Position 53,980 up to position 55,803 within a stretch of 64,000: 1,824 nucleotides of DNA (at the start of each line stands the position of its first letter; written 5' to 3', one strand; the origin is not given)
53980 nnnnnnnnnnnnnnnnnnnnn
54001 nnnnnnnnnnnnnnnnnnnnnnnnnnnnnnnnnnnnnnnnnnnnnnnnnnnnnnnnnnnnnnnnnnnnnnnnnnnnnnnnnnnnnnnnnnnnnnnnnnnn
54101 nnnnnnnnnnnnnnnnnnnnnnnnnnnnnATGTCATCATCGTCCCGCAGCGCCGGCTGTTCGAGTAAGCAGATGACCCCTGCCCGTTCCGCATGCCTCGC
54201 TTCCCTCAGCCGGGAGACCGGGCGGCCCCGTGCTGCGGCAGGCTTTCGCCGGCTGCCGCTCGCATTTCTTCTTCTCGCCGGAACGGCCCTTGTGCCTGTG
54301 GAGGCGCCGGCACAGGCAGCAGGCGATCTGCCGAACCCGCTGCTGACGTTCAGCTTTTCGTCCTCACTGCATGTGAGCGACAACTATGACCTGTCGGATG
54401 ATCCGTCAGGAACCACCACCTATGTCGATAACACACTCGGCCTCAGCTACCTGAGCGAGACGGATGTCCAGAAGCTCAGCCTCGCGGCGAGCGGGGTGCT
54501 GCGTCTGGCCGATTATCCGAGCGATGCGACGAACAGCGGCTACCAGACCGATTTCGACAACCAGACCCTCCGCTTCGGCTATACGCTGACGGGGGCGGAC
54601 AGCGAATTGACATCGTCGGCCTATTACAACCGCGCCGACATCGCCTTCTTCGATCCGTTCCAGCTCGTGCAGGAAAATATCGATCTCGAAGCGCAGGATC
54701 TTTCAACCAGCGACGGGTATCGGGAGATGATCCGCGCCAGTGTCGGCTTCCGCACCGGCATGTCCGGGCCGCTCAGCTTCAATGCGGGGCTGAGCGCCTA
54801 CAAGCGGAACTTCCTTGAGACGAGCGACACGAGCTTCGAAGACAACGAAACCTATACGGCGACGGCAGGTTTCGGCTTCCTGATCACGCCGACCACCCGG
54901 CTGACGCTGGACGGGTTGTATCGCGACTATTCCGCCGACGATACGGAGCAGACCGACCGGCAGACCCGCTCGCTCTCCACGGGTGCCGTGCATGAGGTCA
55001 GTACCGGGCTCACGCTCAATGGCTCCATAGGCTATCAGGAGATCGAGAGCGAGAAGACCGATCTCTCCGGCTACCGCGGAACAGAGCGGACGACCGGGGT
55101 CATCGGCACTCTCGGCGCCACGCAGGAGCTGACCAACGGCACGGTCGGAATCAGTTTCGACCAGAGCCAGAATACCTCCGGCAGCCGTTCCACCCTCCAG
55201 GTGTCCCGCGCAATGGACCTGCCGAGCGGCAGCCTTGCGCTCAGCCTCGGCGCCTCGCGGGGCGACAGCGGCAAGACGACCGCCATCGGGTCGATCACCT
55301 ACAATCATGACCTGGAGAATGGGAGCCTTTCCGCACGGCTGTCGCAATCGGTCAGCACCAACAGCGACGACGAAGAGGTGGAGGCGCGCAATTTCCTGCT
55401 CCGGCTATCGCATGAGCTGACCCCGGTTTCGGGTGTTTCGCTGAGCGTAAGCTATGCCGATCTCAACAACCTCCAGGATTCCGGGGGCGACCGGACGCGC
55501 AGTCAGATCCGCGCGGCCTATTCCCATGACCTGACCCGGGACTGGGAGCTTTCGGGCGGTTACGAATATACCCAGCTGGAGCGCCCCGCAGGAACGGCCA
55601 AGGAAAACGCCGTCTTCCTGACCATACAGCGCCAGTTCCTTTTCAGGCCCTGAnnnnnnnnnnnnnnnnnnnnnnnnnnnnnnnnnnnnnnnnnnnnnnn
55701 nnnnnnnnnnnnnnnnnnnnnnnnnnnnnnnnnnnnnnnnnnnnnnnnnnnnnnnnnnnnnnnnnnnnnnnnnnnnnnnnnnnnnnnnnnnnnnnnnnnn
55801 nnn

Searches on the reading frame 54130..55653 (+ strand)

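Call 30: search_protein_families(library=pfam, proteins=[window:54130-55653:+], max_evalue=0.001)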
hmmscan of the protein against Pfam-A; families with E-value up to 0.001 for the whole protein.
window:54130-55653:+ (507 aa): 1 family
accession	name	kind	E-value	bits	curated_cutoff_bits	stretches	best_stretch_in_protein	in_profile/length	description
PF14052.12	Caps_assemb_Wzi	-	0.00013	21.5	30.1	1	418-486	311-381/392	Capsule assembly protein Wzi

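Call 99: search_protein_families(library=ncbifam, proteins=[window:54130-55653:+], max_evalue=0.00001)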
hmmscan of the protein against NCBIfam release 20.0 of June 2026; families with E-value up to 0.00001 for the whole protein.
window:54130-55653:+ (507 aa): 0 families
